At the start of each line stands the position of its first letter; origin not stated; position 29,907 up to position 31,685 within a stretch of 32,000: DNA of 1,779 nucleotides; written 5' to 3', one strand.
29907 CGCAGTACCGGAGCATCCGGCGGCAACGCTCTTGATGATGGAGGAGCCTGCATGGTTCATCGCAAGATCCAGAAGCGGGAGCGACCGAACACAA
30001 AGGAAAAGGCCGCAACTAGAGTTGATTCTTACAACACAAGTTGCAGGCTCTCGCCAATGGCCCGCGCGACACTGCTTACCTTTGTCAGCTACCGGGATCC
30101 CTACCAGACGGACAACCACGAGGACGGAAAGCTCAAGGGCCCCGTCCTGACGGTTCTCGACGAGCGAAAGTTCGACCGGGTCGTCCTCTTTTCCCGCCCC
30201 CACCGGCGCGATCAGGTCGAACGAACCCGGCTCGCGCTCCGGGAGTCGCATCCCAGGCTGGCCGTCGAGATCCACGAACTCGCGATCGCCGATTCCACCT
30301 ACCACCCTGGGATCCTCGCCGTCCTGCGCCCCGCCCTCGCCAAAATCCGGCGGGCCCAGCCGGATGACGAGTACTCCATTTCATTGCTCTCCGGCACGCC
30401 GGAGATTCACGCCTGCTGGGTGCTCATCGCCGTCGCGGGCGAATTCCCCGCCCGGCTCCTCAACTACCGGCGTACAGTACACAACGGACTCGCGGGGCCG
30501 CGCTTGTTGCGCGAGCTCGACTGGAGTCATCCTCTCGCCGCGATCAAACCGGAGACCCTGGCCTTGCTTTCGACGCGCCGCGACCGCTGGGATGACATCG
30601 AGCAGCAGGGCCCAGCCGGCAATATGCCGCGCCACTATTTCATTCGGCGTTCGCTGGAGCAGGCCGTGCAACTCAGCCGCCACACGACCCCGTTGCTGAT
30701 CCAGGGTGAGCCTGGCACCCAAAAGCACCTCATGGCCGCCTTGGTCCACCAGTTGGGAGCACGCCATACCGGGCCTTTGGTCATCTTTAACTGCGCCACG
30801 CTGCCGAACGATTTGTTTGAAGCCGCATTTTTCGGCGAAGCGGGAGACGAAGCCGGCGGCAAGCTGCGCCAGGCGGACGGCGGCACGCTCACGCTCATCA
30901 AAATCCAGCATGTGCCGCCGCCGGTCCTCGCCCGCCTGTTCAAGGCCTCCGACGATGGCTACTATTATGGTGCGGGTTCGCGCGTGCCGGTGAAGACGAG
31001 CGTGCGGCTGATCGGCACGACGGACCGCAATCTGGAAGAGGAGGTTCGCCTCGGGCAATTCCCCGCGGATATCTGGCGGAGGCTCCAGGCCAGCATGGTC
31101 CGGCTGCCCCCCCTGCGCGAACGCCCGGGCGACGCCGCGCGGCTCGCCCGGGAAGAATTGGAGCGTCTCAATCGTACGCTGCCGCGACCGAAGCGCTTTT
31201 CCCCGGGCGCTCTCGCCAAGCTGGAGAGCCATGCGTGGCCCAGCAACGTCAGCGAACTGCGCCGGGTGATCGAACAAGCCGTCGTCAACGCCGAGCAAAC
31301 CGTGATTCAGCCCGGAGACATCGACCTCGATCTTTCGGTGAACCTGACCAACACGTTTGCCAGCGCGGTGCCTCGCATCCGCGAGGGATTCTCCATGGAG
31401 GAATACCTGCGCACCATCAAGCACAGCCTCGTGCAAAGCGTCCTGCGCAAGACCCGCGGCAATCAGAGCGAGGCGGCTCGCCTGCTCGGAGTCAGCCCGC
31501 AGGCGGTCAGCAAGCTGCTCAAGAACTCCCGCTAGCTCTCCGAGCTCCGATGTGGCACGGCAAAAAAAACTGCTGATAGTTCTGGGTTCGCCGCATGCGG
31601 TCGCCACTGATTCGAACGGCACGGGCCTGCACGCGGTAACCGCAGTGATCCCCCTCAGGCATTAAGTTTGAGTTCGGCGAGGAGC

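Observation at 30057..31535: RtcR/CARF-type sensor fused to a catalytically decayed sigma54-activator AAA+ module, with no RNA-repair genes nearby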

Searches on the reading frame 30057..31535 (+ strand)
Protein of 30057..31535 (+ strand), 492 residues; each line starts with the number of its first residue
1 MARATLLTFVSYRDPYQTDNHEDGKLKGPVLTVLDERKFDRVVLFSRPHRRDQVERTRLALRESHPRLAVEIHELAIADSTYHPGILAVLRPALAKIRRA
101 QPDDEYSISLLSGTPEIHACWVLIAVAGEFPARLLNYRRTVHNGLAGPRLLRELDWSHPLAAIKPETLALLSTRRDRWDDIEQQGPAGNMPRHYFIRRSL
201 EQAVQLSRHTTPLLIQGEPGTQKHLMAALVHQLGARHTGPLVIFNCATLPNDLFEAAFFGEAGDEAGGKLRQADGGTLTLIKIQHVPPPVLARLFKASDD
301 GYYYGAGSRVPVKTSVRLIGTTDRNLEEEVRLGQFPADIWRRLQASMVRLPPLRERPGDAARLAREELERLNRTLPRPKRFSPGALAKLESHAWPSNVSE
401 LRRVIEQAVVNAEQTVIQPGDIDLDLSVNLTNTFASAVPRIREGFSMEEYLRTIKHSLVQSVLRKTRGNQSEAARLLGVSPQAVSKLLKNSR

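Call 5: search_protein_families(library=pfam, proteins=[window:30057-31535:+], max_evalue=1)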
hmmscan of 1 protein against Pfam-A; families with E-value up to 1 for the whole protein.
window:30057-31535:+ (492 aa): 14 families
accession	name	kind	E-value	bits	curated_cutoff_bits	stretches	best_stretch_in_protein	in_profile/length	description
PF00158.32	Sigma54_activat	-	1.4e-28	100.1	20.2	1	196-346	8-165/168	Sigma-54 interaction domain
PF25601.1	AAA_lid_14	-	7.6e-15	54.9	27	1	354-427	1-75/87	AAA+ ATPase lid domain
PF14532.12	Sigma54_activ_2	-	2.4e-12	47.7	25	1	196-353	10-138/138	Sigma-54 interaction domain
PF02954.25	HTH_8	-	7.7e-07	29.2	22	1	458-484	9-35/42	Bacterial regulatory protein, Fis family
PF06956.16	RtcR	-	5.3e-05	23.2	23.1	1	35-137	36-138/183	Regulator of RNA terminal phosphate cyclase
PF13518.12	HTH_28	-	0.0064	17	25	1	459-489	6-34/52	Helix-turn-helix domain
PF01381.28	HTH_3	-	0.0086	16.5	23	1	469-491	11-33/55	Helix-turn-helix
PF22208.1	Cas_Csm6_CARF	-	0.015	15.4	27.5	1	89-132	21-64/106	Cas_Csm6 CARF domain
PF00126.33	HTH_1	-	0.018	15.4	26.6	1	467-490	13-36/60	Bacterial regulatory helix-turn-helix protein, lysR family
PF15943.11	YdaS_toxin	-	0.026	14.8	30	1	466-489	7-30/65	Bacterial toxin YdaS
PF13384.12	HTH_23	-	0.042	14.1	24.6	1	467-490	17-40/50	Homeodomain-like domain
PF14549.12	P22_Cro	-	0.048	13.9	30.2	1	468-486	10-28/60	DNA-binding transcriptional regulator Cro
PF13744.12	HTH_37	-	0.14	12.4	27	1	451-490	15-54/80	Helix-turn-helix domain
PF12728.13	HTH_17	-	0.17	12.6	27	1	471-490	5-24/51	Helix-turn-helix domain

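Call 6: search_protein_families(library=ncbifam, proteins=[window:30057-31535:+], max_evalue=1)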
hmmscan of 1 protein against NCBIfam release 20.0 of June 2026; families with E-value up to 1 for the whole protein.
window:30057-31535:+ (492 aa): 28 families (the best 25 are shown)
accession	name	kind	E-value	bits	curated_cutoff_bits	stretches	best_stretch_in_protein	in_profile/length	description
NF038308.1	RNA_repair_RtcR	equivalog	1.4e-54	185.8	650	1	36-484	38-504/530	RNA repair transcriptional activator RtcR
TIGR01818.1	ntrC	equivalog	1.5e-51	175.6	558.6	1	205-490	152-462/463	nitrogen regulation protein NR(I)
TIGR01817.1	nifA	equivalog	3.8e-51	174.4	528.85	1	196-443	205-459/534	nif-specific transcriptional activator NifA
TIGR02974.1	phageshock_pspF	equivalog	2.2e-45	155.3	443.55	2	198-416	10-237/336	phage shock protein operon transcriptional activator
NF003451.0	PRK05022.1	equivalog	3.5e-45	154.7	476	1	209-489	212-506/512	nitric oxide reductase transcriptional regulator NorR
TIGR02915.1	PEP_resp_reg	equivalog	4.5e-44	151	502.6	1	207-489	159-440/445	PEP-CTERM-box response regulator transcription factor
NF008469.0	PRK11361.1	equivalog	2.2e-43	148.7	714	1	204-484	160-447/461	acetoacetate metabolism transcriptional regulator AtoC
NF050807.1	TransRegFlbDCaul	equivalog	1.8e-41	142.5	750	1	199-485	130-432/454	sigma-54-dependent transcriptional regulator FlbD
NF008176.1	PRK10923.1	equivalog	6.4e-41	140.4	620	1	205-489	156-464/469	nitrogen regulation protein NR(I)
TIGR02329.1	propionate_PrpR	equivalog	1.1e-40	139.9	499.2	1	205-487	230-523/526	propionate catabolism operon regulatory protein PrpR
NF041552.1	TF_PrdR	equivalog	3.5e-40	137.9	795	1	193-479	273-564/577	sigma-54 dependent transcriptional regulator PrdR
NF008622.0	PRK11608.1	equivalog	9.7e-40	136.6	529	1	199-490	18-322/329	phage shock protein operon transcriptional activator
NF008085.0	PRK10820.1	equivalog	1.8e-39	135.8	576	1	197-488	214-507/520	transcriptional regulator TyrR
NF008485.2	PRK11388.1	equivalog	4.5e-38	131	551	1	196-481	341-625/643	dihydroxyacetone kinase operon transcriptional regulator DhaR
NF007689.0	PRK10365.1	equivalog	6.2e-37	127.4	760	1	210-483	162-434/441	sigma-54-dependent response regulator transcription factor ZraR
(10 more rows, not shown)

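Call 10: find_homologous_proteins(query=window:30057-31535:+, max_evalue=1e-10)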
Query window:30057-31535:+ (492 aa): 1434 proteins with E <= 1e-10 among 8000 candidates; the best 120 are listed.
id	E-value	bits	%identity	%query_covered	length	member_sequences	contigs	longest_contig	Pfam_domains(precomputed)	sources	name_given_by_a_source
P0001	0.0e+0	1097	100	100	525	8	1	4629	PF00158.33,PF25601.2,PF02954.26,PF14532.13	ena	-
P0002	2.5e-264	895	81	99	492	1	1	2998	PF00158.33,PF25601.2,PF02954.26,PF14532.13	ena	-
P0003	5.7e-251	851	77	100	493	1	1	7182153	PF00158.33,PF25601.2,PF02954.26,PF06956.17,PF14532.13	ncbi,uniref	ncbi:sigma-54-dependent transcriptional regulator [Horticoccus sp. 23ND18S-11]|uniref:sigma-54-depen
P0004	3.6e-250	849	76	100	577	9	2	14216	PF00158.33,PF25601.2,PF02954.26,PF06956.17,PF14532.13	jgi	jgi:DNA-binding NtrC family response regulator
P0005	1.9e-248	843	75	100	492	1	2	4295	PF00158.33,PF25601.2,PF02954.26,PF06956.17,PF14532.13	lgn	-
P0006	2.1e-248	843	76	100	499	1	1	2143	PF00158.33,PF25601.2,PF02954.26,PF06956.17,PF14532.13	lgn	-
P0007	1.6e-244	830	74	100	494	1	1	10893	PF00158.33,PF25601.2,PF02954.26,PF06956.17,PF14532.13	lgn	-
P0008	4.1e-242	822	75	99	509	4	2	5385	PF00158.33,PF25601.2,PF02954.26,PF06956.17,PF14532.13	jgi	jgi:transcriptional regulator with AAA-type ATPase domain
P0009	1.7e-239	814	75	100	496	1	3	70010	PF00158.33,PF25601.2,PF02954.26,PF06956.17,PF14532.13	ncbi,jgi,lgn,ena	jgi:DNA-binding NtrC family response regulator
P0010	7.8e-239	811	74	100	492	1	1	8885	PF00158.33,PF25601.2,PF02954.26,PF06956.17,PF14532.13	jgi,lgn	jgi:DNA-binding NtrC family response regulator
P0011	3.0e-235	800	71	100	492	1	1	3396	PF00158.33,PF25601.2,PF02954.26,PF06956.17,PF14532.13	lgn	-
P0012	5.0e-234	795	71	99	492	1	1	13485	PF00158.33,PF25601.2,PF02954.26,PF06956.17,PF14532.13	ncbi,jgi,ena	jgi:transcriptional regulator with GAF, ATPase, and Fis domain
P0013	1.5e-233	794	73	100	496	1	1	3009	PF00158.33,PF25601.2,PF02954.26,PF06956.17,PF14532.13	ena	-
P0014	1.3e-230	784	71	99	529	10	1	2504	PF00158.33,PF25601.2,PF02954.26,PF06956.17,PF14532.13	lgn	-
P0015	7.2e-228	775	72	99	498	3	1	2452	PF00158.33,PF25601.2,PF02954.26,PF06956.17,PF14532.13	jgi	jgi:sigma54-dependent transcription regulator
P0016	7.1e-227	772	70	99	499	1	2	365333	PF00158.33,PF25601.2,PF02954.26,PF06956.17,PF14532.13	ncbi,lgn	-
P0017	2.8e-226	770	70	100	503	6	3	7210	PF00158.33,PF25601.2,PF02954.26,PF06956.17,PF14532.13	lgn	-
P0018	3.7e-226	770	68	100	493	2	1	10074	PF00158.33,PF25601.2,PF02954.26,PF06956.17,PF14532.13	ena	-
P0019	1.5e-225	768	71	98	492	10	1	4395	PF00158.33,PF25601.2,PF02954.26,PF06956.17,PF14532.13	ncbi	-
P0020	1.1e-223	761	70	99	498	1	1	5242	PF00158.33,PF25601.2,PF02954.26,PF06956.17,PF14532.13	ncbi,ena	-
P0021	5.0e-223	759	70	100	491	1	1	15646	PF00158.33,PF25601.2,PF02954.26,PF06956.17,PF14532.13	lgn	-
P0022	8.5e-223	758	69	100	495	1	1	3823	PF00158.33,PF25601.2,PF06956.17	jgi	-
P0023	2.8e-221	753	68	99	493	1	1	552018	PF00158.33,PF25601.2,PF02954.26,PF14532.13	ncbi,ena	-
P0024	3.1e-221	753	68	99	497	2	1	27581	PF00158.33,PF25601.2,PF02954.26,PF06956.17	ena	-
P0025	4.4e-221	753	67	100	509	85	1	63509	PF00158.33,PF25601.2,PF02954.26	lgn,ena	-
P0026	4.8e-221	753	68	100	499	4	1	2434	PF00158.33,PF25601.2,PF02954.26,PF06956.17,PF14532.13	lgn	-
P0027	6.1e-221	752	67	100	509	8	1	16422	PF00158.33,PF25601.2,PF02954.26,PF14532.13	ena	-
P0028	9.9e-221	752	68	99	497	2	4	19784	PF00158.33,PF25601.2,PF02954.26,PF06956.17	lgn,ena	-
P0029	1.5e-220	751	69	99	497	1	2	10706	PF00158.33,PF25601.2,PF06956.17,PF14532.13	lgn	-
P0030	5.2e-220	749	70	99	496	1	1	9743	PF00158.33,PF25601.2,PF02954.26,PF06956.17,PF14532.13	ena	-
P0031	9.9e-220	748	68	99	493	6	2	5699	PF00158.33,PF25601.2,PF02954.26,PF06956.17,PF14532.13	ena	-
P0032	2.8e-219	747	68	99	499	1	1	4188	PF00158.33,PF25601.2,PF02954.26,PF06956.17,PF14532.13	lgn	-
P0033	1.5e-218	744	68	99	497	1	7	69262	PF00158.33,PF25601.2,PF06956.17,PF14532.13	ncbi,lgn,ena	-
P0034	1.0e-217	742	68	99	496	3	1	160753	PF00158.33,PF25601.2,PF06956.17,PF14532.13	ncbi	ncbi:MAG: RNA repair transcriptional activator RtcR family protein [Opitutaceae bacterium]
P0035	3.0e-217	740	68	100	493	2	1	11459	PF00158.33,PF25601.2,PF02954.26,PF06956.17,PF14532.13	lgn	-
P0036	4.3e-217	740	67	100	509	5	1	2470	PF00158.33,PF25601.2,PF02954.26,PF14532.13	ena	-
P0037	4.6e-217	740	68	100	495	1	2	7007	PF00158.33,PF25601.2,PF02954.26,PF06956.17,PF14532.13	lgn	-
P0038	2.6e-216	737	67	99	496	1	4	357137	PF00158.33,PF25601.2,PF02954.26,PF06956.17,PF14532.13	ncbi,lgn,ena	-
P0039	2.8e-216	737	67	99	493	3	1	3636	PF00158.33,PF25601.2,PF02954.26,PF14532.13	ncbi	-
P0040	1.1e-215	735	67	99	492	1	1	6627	PF00158.33,PF25601.2,PF02954.26,PF14532.13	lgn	-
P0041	5.7e-214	729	67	99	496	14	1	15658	PF00158.33,PF25601.2,PF06956.17,PF14532.13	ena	-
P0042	3.2e-213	727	66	100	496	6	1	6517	PF00158.33,PF25601.2,PF02954.26,PF14532.13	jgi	-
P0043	3.1e-212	724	66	100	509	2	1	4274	PF00158.33,PF25601.2,PF02954.26,PF14532.13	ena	-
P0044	6.2e-206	703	64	99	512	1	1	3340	PF00158.33,PF25601.2,PF02954.26,PF06956.17,PF14532.13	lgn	-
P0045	2.1e-204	698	65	100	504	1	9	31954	PF00158.33,PF25601.2,PF02954.26,PF06956.17,PF14532.13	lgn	-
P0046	1.4e-203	695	64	99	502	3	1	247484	PF00158.33,PF25601.2,PF02954.26,PF06956.17,PF14532.13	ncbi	-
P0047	8.5e-203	693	65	100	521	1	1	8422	PF00158.33,PF25601.2,PF02954.26,PF14532.13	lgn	-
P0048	1.2e-201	689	63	100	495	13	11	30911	PF00158.33,PF25601.2,PF02954.26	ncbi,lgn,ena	-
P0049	8.3e-201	686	62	100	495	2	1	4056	PF00158.33,PF25601.2,PF02954.26,PF06956.17,PF14532.13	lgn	-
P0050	6.6e-200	683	62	100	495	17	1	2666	PF00158.33,PF25601.2,PF02954.26,PF06956.17,PF14532.13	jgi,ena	jgi:DNA-binding NtrC family response regulator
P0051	7.4e-198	676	64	99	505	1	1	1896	PF00158.33,PF25601.2,PF14532.13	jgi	jgi:DNA-binding NtrC family response regulator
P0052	1.2e-197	676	62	99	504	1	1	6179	PF00158.33,PF25601.2,PF02954.26,PF14532.13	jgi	-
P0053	4.5e-197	674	63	99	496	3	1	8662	PF00158.33,PF25601.2,PF02954.26,PF14532.13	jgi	jgi:DNA-binding NtrC family response regulator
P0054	9.3e-194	663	64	99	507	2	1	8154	PF00158.33,PF25601.2,PF14532.13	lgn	-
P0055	7.8e-192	656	62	100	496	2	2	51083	PF00158.33,PF25601.2,PF02954.26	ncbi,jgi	-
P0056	1.6e-191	655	62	100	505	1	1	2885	PF00158.33,PF25601.2,PF02954.26,PF14532.13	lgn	-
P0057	6.2e-191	653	61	99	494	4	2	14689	PF00158.33,PF25601.2,PF02954.26,PF14532.13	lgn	-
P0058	9.6e-191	653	61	99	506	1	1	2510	PF00158.33,PF25601.2,PF14532.13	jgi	-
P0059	4.7e-190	650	61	99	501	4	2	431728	PF00158.33,PF25601.2,PF02954.26,PF14532.13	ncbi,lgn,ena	-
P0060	2.3e-179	615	57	99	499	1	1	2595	PF00158.33,PF25601.2,PF02954.26,PF14532.13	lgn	-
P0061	5.2e-153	528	70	70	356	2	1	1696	PF00158.33,PF25601.2,PF02954.26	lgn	-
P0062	3.4e-150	519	51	100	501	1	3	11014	PF00158.33,PF25601.2,PF02954.26,PF06956.17,PF14532.13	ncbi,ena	-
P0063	1.8e-144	500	78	60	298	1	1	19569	PF00158.33,PF25601.2,PF02954.26,PF14532.13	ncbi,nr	ncbi:MAG: sigma-54-dependent Fis family transcriptional regulator [Opitutus sp.]|nr:sigma-54-depende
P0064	1.4e-143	497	51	100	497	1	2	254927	PF00158.33,PF25601.2,PF02954.26,PF06956.17,PF14532.13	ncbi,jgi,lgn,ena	jgi:sigma54-dependent transcription regulator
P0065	2.4e-142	493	50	99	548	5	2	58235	PF00158.33,PF25601.2,PF02954.26,PF06956.17,PF14532.13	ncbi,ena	-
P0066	5.3e-142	492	50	100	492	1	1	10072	PF00158.33,PF25601.2,PF02954.26,PF14532.13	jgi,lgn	jgi:DNA-binding NtrC family response regulator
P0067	3.2e-139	483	50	100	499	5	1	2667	PF00158.33,PF25601.2,PF02954.26,PF14532.13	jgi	-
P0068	1.3e-136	474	49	100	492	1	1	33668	PF00158.33,PF25601.2,PF02954.26,PF06956.17,PF14532.13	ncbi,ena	-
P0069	2.8e-136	473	47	99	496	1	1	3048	PF00158.33,PF25601.2,PF02954.26,PF06956.17,PF14532.13,PF07728.21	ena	-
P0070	7.9e-133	462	49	100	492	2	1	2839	PF00158.33,PF25601.2,PF02954.26,PF06956.17,PF14532.13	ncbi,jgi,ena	jgi:transcriptional regulator of acetoin/glycerol metabolism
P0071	1.1e-131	458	48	100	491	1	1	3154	PF00158.33,PF25601.2,PF02954.26,PF06956.17,PF14532.13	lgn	-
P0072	8.1e-130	452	68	61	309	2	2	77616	PF00158.33,PF25601.2,PF14532.13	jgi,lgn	jgi:DNA-binding NtrC family response regulator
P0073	1.8e-125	438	46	98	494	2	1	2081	PF00158.33,PF25601.2,PF02954.26,PF06956.17,PF14532.13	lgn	-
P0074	3.1e-124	433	64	64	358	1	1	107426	PF00158.33,PF06956.17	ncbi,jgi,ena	-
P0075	5.8e-110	386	66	36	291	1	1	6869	PF25601.2,PF02954.26,PF06956.17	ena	-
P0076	5.6e-95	337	39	99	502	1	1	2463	PF00158.33,PF25601.2,PF02954.26,PF06956.17,PF14532.13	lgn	-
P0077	9.7e-95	336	52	70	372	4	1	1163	PF00158.33,PF25601.2,PF02954.26,PF14532.13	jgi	jgi:DNA-binding NtrC family response regulator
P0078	2.7e-88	315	39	99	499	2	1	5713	PF00158.33,PF25601.2,PF06956.17,PF14532.13,PF07728.21,PF01078.28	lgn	-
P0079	7.5e-88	314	36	99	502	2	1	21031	PF00158.33,PF25601.2,PF02954.26,PF06956.17,PF14532.13,PF07728.21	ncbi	-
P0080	2.3e-87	312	37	98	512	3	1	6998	PF00158.33,PF25601.2,PF02954.26,PF06956.17,PF14532.13,PF07728.21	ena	-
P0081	2.5e-87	312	37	99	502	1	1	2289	PF00158.33,PF25601.2,PF02954.26,PF06956.17,PF14532.13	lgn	-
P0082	3.5e-86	308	36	99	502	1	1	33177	PF22208.2,PF00158.33,PF25601.2,PF02954.26,PF06956.17,PF14532.13,PF07728.21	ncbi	-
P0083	6.0e-84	301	37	99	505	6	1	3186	PF00158.33,PF25601.2,PF02954.26,PF06956.17,PF14532.13,PF07728.21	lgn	-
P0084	8.9e-84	300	36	99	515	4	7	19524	PF00158.33,PF25601.2,PF06956.17,PF14532.13,PF07728.21,PF01078.28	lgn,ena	-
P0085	1.3e-83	300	36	99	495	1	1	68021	PF22208.2,PF00158.33,PF25601.2,PF02954.26,PF06956.17,PF14532.13,PF01078.28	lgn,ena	-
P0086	1.3e-83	300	36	99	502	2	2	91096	PF22208.2,PF00158.33,PF25601.2,PF02954.26,PF06956.17,PF14532.13,PF07728.21,PF01078.28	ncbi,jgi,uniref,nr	ncbi:MAG: sigma-54-dependent Fis family transcriptional regulator [Candidatus Abyssobacteria bacteri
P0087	7.4e-83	297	36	99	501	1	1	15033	PF00158.33,PF25601.2,PF02954.26,PF06956.17,PF14532.13,PF07728.21,PF01078.28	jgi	jgi:DNA-binding NtrC family response regulator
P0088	1.0e-82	297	37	99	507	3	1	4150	PF00158.33,PF25601.2,PF06956.17,PF14532.13,PF07728.21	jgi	-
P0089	2.1e-82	296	37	99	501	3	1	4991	PF22208.2,PF00158.33,PF25601.2,PF02954.26,PF06956.17,PF14532.13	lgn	-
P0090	4.1e-82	295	37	99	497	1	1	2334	PF22208.2,PF00158.33,PF25601.2,PF02954.26,PF06956.17,PF14532.13,PF01078.28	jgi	jgi:DNA-binding NtrC family response regulator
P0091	1.5e-81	293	36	99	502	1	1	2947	PF22208.2,PF00158.33,PF25601.2,PF02954.26,PF06956.17,PF14532.13,PF07728.21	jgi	-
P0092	9.1e-81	290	37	98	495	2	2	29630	PF14549.13,PF00158.33,PF25601.2,PF06956.17,PF14532.13,PF07728.21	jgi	jgi:transcriptional regulator with AAA-type ATPase domain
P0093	9.7e-81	290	35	99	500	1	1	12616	PF00158.33,PF25601.2,PF02954.26,PF06956.17,PF14532.13,PF07728.21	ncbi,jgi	-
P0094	3.4e-80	288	36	99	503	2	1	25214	PF22208.2,PF00158.33,PF25601.2,PF02954.26,PF06956.17,PF14532.13,PF01078.28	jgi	jgi:transcriptional regulator with PAS, ATPase and Fis domain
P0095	3.3e-79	285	36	98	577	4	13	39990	PF00158.33,PF25601.2,PF02954.26,PF06956.17,PF14532.13,PF07728.21,PF01078.28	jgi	jgi:DNA-binding NtrC family response regulator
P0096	1.9e-78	282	35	99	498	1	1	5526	PF00158.33,PF25601.2,PF06956.17,PF14532.13,PF07728.21,PF01078.28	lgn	-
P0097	1.3e-77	280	34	99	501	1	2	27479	PF00158.33,PF25601.2,PF06956.17,PF14532.13,PF07728.21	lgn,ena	-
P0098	2.0e-76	276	41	60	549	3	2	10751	PF00158.33,PF25601.2,PF06956.17,PF00004.36,PF14532.13,PF07728.21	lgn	-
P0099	5.6e-73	264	35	100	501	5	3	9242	PF00158.33,PF25601.2,PF02954.26,PF14532.13,PF07728.21,PF01078.28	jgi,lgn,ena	-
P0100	8.9e-73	264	34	99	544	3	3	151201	PF00158.33,PF25601.2,PF06956.17,PF14532.13,PF07728.21,PF01078.28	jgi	jgi:DNA-binding NtrC family response regulator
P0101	1.2e-72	263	36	99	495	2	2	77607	PF00158.33,PF07724.21,PF25601.2,PF06956.17,PF14532.13,PF07728.21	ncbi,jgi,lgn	ncbi:MAG: RNA repair transcriptional activator RtcR family protein [Spirochaetia bacterium]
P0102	1.8e-69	253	37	98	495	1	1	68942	PF00158.33,PF25601.2,PF06956.17,PF14532.13,PF07728.21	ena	-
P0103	2.8e-68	249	33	99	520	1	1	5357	PF00158.33,PF25601.2,PF06956.17,PF14532.13,PF07728.21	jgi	jgi:DNA-binding NtrC family response regulator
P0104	3.3e-66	242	37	60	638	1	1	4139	PF00158.33,PF25601.2,PF06956.17,PF00004.36,PF14532.13,PF07728.21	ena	-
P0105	4.1e-56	209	38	64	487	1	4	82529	PF00158.33,PF25601.2,PF02954.26,PF14532.13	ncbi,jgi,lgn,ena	jgi:DNA-binding NtrC family response regulator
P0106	5.1e-55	205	37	63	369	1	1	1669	PF00158.33,PF25601.2,PF14532.13,PF07728.21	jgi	jgi:transcriptional regulator with PAS, ATPase and Fis domain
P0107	7.1e-52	195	37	60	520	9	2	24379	PF00158.33,PF25601.2,PF02954.26,PF14532.13,PF07728.21,PF01078.28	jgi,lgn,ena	jgi:DNA-binding NtrC family response regulator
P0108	1.3e-50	191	38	58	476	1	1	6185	PF00158.33,PF25601.2,PF02954.26,PF00493.30,PF00004.36,PF14532.13,PF07728.21,PF01078.28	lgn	-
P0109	7.6e-45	172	30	98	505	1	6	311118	PF00158.33,PF25601.2,PF02954.26,PF06956.17,PF14532.13,PF07728.21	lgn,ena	-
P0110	6.6e-44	169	31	98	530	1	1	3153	PF00158.33,PF07724.21,PF25601.2,PF02954.26,PF06956.17,PF14532.13,PF07728.21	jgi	jgi:DNA-binding NtrC family response regulator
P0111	2.7e-43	167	34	74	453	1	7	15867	PF00158.33,PF13384.13,PF25601.2,PF02954.26,PF13518.13,PF14532.13,PF07728.21,PF00072.31,PF13556.13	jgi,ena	-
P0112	8.4e-43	165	30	99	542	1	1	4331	PF00158.33,PF25601.2,PF06956.17,PF14532.13,PF07728.21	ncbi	ncbi:MAG: RNA repair transcriptional activator RtcR family protein [Spirochaetales bacterium]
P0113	5.1e-40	156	40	57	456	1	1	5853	PF00158.33,PF13384.13,PF07724.21,PF25601.2,PF02954.26,PF18024.8,PF00004.36,PF14532.13,PF07728.21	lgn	-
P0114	6.7e-40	155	34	60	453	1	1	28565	PF00158.33,PF25601.2,PF02954.26,PF18024.8,PF14532.13,PF07728.21,PF00072.31,PF13556.13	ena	-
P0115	2.4e-39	154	29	97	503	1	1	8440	PF00158.33,PF25601.2,PF02954.26,PF00004.36,PF14532.13,PF07728.21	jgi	jgi:DNA-binding NtrC family response regulator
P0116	3.1e-39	153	35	60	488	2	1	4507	PF00158.33,PF25601.2,PF02954.26,PF14532.13,PF07728.21,PF00072.31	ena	-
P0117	4.8e-39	153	37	60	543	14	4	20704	PF00158.33,PF06505.17,PF02830.24,PF25601.2,PF02954.26,PF14532.13,PF07728.21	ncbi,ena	-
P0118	6.5e-39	152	36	55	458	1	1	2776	PF00158.33,PF07724.21,PF25601.2,PF02954.26,PF00004.36,PF14532.13,PF07728.21,PF00072.31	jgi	jgi:DNA-binding NtrC family response regulator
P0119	8.4e-39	152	32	56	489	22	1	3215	PF00158.33,PF07724.21,PF25601.2,PF02954.26,PF14532.13,PF07728.21,PF00072.31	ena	-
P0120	8.8e-39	152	33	69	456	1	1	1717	PF00158.33,PF07724.21,PF25601.2,PF02954.26,PF14532.13,PF07728.21,PF00072.31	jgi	jgi:two-component system response regulator HydG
